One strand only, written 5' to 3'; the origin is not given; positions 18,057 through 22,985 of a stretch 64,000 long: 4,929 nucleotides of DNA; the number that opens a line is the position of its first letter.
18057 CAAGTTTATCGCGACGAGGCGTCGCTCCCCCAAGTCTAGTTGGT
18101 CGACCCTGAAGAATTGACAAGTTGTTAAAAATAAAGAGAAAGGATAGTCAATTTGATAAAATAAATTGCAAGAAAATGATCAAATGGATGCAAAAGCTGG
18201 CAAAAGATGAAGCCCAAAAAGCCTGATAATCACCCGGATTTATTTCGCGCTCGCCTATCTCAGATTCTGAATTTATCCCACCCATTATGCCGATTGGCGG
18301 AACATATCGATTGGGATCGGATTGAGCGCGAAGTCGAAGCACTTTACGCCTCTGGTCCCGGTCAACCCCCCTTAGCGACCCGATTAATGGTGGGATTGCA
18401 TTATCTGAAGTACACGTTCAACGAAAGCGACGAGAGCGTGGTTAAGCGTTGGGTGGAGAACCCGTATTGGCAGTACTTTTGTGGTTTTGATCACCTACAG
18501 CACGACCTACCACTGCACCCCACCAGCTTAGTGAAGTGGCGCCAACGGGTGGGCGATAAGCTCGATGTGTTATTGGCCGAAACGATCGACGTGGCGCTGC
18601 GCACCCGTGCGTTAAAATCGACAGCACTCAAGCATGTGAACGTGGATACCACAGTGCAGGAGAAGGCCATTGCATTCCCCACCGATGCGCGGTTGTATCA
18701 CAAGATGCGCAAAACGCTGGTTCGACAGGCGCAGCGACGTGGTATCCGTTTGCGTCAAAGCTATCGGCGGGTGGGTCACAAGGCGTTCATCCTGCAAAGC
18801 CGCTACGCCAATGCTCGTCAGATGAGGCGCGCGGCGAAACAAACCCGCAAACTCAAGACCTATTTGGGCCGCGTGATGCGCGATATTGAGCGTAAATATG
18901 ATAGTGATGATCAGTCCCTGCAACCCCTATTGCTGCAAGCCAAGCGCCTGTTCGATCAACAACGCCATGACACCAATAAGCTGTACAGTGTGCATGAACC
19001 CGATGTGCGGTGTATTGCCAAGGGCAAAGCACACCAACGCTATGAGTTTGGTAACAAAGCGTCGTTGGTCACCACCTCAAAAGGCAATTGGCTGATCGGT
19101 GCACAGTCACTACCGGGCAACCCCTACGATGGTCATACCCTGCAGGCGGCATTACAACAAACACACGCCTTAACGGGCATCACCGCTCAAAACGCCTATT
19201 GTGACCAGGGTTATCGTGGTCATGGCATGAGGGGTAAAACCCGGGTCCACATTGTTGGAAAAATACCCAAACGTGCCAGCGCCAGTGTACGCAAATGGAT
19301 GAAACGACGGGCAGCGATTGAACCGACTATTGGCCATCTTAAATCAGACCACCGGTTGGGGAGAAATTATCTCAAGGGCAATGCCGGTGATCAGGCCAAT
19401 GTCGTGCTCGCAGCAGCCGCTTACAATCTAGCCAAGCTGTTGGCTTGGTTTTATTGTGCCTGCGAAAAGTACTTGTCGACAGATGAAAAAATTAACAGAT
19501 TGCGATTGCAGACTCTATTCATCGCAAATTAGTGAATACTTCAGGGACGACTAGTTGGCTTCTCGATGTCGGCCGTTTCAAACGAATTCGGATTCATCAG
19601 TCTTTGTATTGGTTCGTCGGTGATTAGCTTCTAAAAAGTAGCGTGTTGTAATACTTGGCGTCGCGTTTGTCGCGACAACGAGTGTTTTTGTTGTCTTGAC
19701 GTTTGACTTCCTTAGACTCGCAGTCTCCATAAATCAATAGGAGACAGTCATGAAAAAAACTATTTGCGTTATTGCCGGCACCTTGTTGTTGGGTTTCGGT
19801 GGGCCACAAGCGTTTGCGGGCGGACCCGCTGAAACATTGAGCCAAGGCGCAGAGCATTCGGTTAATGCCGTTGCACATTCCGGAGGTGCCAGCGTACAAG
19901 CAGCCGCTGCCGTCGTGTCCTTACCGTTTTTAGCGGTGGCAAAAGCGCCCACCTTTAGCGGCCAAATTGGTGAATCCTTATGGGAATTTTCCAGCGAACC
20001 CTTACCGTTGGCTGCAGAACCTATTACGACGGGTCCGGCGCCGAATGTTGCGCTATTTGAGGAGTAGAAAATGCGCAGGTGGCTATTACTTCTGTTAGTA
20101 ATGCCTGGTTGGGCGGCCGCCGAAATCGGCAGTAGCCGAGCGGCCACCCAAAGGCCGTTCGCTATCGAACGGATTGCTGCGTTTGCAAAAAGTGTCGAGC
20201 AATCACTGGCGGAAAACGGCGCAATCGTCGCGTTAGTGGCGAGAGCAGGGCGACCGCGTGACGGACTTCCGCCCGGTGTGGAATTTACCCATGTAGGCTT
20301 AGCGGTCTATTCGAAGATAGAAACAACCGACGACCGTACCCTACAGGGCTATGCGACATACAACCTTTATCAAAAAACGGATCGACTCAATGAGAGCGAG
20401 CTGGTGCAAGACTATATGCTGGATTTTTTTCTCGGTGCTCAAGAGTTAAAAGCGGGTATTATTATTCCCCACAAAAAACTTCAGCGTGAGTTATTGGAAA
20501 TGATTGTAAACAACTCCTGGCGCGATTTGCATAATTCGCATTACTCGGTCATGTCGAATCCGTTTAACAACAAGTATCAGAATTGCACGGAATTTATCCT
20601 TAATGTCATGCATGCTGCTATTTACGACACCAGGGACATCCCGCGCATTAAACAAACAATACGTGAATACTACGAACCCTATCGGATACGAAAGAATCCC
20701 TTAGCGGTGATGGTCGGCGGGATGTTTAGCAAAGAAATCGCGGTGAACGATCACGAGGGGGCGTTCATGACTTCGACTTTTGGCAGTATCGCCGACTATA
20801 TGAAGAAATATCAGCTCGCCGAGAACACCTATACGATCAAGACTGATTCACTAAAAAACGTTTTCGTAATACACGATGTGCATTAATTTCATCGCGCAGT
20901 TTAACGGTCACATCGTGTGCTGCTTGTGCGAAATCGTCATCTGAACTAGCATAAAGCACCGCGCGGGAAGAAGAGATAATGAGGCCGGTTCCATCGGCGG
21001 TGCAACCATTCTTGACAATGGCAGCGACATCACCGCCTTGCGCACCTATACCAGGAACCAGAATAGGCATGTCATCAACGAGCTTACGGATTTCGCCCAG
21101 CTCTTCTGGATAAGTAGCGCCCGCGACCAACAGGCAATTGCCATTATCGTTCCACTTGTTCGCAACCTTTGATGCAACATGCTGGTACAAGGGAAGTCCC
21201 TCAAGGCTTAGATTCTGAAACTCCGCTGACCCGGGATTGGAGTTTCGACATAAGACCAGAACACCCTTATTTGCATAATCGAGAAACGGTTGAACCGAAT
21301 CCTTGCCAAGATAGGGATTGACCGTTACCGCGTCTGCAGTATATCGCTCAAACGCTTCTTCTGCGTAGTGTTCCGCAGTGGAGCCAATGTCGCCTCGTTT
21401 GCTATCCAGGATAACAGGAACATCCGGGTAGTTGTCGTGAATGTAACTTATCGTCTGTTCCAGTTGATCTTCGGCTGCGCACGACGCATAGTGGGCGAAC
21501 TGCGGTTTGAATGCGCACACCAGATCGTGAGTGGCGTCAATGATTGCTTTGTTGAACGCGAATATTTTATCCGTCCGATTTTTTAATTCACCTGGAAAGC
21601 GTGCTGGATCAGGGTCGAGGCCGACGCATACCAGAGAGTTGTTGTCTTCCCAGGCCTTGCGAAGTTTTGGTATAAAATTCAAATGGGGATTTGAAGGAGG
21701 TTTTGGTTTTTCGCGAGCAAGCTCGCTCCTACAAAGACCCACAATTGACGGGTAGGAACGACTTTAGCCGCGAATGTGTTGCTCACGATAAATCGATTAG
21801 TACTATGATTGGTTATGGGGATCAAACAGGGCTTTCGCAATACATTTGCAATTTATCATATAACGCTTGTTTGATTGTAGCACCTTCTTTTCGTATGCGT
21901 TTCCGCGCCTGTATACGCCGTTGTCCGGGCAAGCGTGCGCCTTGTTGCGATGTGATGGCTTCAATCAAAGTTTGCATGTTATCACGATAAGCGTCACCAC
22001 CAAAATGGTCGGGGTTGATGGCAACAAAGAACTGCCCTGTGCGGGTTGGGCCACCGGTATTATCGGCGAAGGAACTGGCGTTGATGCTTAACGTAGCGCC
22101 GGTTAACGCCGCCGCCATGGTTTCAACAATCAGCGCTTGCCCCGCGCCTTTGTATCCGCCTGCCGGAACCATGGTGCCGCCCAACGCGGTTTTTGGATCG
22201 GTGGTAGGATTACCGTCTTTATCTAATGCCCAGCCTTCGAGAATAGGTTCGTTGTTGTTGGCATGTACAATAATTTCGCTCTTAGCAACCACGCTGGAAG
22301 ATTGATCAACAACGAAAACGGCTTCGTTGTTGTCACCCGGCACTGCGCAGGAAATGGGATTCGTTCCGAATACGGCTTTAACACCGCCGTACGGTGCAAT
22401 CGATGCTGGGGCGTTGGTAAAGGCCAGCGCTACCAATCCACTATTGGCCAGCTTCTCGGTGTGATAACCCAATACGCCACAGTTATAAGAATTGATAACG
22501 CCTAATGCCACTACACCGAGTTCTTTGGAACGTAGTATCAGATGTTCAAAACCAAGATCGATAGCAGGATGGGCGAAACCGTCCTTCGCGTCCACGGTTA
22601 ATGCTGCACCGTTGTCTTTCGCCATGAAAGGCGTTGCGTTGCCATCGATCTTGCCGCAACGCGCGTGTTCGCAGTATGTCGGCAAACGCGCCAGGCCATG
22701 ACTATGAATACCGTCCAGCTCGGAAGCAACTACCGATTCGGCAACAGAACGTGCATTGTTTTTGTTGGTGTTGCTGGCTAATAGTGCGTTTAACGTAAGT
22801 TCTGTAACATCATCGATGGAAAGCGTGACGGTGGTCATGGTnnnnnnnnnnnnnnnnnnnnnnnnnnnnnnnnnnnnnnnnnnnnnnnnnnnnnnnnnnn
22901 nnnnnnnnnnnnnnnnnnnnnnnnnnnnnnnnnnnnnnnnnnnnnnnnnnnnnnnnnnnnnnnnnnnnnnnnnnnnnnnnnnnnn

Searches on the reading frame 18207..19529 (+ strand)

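Call 66: search_protein_families(library=pfam, proteins=[window:18207-19529:+], max_evalue=0.00001)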
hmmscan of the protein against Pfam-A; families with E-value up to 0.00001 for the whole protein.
window:18207-19529:+ (441 aa): 3 families
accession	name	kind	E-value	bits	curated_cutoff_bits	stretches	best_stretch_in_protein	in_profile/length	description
PF05598.16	DUF772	-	9.8e-18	64.4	23.1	1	52-125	1-73/74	Transposase domain (DUF772)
PF01609.27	DDE_Tnp_1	-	8.4e-09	35.9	23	1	273-408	26-200/200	Transposase DDE domain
PF13751.12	DDE_Tnp_1_6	-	6.2e-06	27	25.1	1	358-412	70-125/125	Transposase DDE domain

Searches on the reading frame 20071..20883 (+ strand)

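Call 67: search_protein_families(library=pfam, proteins=[window:20071-20883:+], max_evalue=0.00001)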
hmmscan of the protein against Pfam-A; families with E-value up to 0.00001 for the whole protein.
window:20071-20883:+ (271 aa): 1 family
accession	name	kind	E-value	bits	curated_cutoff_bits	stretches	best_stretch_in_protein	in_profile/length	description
PF09916.15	DUF2145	-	1.3e-48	165.7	25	1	46-244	2-200/200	Uncharacterized protein conserved in bacteria (DUF2145)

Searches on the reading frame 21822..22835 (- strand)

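Call 66: search_protein_families(library=pfam, proteins=[window:21822-22835:-], max_evalue=0.00001)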
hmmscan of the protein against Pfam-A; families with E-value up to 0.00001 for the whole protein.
window:21822-22835:- (337 aa): 1 family
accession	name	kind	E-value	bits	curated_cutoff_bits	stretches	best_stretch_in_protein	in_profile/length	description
PF02615.19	Ldh_2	-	9.7e-98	327.8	38.8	1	6-330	2-333/333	Malate/L-lactate dehydrogenase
